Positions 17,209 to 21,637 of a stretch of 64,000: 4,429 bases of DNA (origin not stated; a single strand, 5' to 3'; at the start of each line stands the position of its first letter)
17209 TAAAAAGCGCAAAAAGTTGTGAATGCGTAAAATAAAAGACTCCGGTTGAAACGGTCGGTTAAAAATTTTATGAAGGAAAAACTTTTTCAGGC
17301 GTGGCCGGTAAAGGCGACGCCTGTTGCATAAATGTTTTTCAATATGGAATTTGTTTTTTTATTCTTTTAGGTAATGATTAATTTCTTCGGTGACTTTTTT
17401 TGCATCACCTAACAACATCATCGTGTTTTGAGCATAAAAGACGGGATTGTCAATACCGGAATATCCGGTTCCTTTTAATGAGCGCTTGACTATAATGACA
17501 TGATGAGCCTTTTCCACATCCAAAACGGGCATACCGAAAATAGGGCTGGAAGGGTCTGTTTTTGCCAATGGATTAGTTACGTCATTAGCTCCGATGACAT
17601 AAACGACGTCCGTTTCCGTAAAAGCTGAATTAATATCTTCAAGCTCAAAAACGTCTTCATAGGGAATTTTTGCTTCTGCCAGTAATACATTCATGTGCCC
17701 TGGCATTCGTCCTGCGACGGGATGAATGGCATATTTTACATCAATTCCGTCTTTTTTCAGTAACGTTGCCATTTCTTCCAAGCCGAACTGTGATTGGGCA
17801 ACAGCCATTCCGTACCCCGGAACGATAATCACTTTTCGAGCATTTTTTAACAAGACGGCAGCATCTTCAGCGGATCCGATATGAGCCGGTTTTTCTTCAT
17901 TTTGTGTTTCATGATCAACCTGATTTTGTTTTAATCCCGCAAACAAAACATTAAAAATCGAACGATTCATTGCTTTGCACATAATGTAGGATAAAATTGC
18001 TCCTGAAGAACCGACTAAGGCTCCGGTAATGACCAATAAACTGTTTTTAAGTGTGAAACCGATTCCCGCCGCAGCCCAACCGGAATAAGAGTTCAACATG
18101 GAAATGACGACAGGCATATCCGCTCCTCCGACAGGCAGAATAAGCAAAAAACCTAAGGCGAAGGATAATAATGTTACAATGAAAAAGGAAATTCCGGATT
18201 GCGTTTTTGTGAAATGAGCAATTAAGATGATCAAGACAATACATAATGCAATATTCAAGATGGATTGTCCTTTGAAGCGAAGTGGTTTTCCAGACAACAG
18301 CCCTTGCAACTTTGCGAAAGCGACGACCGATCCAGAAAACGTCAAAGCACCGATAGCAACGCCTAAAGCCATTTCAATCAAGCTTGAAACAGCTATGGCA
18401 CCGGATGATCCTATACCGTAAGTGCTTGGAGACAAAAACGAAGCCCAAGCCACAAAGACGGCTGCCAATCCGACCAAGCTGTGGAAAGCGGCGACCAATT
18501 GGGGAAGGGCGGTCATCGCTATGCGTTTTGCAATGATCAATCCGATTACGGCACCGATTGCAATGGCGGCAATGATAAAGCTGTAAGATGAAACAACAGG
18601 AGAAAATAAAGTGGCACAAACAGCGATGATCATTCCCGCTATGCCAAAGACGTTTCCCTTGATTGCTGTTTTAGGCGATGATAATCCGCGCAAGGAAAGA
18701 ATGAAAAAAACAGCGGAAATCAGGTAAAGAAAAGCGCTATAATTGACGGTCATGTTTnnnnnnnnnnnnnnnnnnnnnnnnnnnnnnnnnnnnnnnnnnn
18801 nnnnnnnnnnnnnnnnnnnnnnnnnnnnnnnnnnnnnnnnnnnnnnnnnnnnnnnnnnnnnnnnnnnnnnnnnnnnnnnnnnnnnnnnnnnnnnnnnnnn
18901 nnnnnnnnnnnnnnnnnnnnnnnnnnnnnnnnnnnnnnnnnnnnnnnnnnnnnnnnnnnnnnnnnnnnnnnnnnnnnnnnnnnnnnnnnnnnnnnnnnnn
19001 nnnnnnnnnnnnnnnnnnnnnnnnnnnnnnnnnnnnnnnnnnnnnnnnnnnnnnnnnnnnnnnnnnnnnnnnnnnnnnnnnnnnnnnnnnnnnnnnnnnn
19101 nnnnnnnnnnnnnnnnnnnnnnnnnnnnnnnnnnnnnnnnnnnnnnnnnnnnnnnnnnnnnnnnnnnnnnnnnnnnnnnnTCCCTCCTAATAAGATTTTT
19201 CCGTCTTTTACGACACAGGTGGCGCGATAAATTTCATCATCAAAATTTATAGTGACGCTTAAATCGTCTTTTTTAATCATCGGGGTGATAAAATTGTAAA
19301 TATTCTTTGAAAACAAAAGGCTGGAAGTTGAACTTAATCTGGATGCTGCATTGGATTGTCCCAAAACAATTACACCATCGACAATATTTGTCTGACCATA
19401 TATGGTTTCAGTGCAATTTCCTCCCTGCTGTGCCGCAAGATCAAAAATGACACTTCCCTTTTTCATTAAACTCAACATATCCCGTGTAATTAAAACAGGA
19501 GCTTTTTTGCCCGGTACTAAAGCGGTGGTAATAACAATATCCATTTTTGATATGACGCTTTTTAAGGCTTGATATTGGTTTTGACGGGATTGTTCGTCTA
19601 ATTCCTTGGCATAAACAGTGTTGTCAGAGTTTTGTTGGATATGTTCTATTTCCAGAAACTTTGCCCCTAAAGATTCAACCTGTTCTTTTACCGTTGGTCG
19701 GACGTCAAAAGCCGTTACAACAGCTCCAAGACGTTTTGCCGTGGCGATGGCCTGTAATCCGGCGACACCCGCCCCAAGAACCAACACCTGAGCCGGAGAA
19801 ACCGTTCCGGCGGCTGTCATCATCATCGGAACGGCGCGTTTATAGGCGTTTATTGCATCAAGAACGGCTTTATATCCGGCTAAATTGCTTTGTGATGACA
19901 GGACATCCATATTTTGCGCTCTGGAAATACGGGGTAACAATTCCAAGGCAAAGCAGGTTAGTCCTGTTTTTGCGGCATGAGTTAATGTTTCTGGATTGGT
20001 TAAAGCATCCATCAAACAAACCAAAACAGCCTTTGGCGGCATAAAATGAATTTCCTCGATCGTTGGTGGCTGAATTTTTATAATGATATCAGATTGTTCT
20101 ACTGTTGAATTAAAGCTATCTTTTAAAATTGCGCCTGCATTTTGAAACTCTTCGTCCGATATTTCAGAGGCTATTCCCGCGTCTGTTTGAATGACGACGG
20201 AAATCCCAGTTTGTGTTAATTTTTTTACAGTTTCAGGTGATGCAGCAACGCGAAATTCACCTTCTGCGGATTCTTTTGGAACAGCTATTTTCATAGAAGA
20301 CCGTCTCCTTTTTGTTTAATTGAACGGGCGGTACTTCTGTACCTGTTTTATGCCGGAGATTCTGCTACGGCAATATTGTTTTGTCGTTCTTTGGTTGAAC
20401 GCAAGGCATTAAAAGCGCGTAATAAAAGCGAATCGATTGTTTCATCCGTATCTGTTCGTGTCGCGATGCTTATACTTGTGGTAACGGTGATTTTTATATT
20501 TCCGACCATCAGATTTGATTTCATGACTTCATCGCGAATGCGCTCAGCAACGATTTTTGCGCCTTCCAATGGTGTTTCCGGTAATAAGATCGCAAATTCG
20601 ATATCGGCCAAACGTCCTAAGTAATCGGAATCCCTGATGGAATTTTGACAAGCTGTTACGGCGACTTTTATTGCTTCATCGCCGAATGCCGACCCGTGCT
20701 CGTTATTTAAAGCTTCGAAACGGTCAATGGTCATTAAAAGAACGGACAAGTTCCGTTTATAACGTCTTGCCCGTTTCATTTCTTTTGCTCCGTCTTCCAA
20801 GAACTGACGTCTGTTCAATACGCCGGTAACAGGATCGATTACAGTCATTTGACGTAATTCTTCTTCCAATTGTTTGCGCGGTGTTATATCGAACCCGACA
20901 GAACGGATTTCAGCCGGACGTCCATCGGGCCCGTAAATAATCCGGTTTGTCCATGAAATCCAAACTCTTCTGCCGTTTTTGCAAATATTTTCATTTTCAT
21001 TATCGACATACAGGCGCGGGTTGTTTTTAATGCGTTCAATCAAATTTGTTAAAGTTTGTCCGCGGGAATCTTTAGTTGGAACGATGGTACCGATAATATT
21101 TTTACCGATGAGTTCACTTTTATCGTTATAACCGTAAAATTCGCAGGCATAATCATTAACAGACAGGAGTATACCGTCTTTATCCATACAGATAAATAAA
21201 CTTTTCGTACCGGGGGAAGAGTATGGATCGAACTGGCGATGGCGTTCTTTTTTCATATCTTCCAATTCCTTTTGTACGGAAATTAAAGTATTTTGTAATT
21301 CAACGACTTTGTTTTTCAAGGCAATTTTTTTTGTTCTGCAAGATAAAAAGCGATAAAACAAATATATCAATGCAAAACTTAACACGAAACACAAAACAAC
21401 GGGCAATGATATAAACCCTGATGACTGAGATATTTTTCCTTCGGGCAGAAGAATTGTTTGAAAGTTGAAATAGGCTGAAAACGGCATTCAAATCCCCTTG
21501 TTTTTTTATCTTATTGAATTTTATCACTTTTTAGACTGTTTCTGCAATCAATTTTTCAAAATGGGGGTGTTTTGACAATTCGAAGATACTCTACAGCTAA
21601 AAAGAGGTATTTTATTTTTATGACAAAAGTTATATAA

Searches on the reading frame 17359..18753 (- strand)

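Call 10: search_protein_families(library=pfam, proteins=[window:17359-18753:-], max_evalue=0.001)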
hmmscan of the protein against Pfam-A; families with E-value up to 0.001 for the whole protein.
window:17359-18753:- (464 aa): 1 family
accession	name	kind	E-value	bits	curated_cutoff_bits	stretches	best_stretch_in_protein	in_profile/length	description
PF02233.22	PNTB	-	1.3e-189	631.4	31.7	1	8-459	3-454/456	NAD(P) transhydrogenase beta subunit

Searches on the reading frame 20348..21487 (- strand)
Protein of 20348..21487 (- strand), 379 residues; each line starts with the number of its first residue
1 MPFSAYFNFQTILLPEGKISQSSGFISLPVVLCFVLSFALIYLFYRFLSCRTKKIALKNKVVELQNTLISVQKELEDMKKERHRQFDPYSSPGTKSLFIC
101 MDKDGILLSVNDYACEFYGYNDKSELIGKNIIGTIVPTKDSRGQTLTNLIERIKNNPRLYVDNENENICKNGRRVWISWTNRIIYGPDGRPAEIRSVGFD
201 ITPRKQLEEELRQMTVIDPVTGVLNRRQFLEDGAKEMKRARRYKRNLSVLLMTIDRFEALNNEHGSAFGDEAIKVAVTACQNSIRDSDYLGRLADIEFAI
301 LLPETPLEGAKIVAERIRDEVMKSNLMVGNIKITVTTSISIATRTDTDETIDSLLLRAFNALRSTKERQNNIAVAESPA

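Call 10: search_protein_families(library=pfam, proteins=[window:20348-21487:-], max_evalue=0.001)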
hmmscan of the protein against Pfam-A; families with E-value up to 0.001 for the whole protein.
window:20348-21487:- (379 aa): 4 families
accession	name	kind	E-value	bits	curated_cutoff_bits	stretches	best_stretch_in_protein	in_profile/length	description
PF00990.26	GGDEF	-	5.6e-31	107.9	23.8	1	216-371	2-160/161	Diguanylate cyclase, GGDEF domain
PF13426.13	PAS_9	-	4.2e-11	43.5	27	1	98-202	5-102/103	PAS domain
PF08447.18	PAS_3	-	1.9e-06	28.5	25.6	1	108-196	2-87/89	PAS fold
PF00989.32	PAS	-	4e-06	27.2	22.6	1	99-191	15-103/113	PAS fold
